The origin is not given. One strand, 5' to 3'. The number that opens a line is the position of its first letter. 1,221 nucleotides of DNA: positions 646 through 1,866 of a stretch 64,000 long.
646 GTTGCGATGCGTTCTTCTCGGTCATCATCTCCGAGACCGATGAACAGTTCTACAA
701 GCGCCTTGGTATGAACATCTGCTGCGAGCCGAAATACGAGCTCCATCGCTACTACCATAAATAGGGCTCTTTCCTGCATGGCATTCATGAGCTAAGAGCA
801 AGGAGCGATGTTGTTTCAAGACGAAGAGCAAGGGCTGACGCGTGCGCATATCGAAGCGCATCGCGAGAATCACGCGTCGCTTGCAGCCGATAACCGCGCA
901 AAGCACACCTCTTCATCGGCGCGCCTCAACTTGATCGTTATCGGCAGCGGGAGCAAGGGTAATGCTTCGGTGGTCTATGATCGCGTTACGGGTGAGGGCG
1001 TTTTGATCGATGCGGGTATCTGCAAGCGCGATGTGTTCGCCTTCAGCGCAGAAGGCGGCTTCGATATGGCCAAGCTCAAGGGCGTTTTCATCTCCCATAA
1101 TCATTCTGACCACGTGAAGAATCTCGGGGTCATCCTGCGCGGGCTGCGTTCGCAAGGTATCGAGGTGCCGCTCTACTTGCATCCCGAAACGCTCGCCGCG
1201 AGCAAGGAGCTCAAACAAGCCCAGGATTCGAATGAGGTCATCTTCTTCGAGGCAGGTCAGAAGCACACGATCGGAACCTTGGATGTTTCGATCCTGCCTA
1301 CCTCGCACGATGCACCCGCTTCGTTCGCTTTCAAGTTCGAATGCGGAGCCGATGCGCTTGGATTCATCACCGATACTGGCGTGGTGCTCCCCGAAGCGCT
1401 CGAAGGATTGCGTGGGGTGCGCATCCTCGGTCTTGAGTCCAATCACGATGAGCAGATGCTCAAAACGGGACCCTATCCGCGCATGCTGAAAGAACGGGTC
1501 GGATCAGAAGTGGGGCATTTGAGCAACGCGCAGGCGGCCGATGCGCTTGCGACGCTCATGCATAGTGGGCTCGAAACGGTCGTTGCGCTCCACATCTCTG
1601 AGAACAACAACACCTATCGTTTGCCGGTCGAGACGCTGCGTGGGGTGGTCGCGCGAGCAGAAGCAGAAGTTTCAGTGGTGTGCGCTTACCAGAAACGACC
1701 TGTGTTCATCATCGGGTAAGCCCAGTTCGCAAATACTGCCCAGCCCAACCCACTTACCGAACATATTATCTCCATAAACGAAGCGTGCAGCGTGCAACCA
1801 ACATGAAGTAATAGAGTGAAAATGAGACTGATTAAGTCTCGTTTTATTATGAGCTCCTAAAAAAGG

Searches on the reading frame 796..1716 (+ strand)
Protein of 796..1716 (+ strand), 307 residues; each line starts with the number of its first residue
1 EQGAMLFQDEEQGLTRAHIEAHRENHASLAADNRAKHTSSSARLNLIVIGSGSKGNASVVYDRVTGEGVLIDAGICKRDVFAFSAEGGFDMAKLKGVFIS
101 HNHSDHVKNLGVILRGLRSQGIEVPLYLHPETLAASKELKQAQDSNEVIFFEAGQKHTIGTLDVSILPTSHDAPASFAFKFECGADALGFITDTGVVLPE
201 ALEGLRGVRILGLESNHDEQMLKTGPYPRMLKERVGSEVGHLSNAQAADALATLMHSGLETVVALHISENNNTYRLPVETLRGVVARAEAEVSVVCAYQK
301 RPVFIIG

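Call 56: search_protein_families(library=pfam, proteins=[window:796-1716:+], max_evalue=0.00001)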
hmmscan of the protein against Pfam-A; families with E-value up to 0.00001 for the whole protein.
window:796-1716:+ (307 aa): 2 families
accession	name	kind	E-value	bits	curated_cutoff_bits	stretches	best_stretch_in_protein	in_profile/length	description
PF12706.13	Lactamase_B_2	-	1.7e-16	60.8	27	1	69-267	3-200/200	Beta-lactamase superfamily domain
PF00753.33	Lactamase_B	-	1.2e-07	32.4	22.7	1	55-205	6-161/196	Metallo-beta-lactamase superfamily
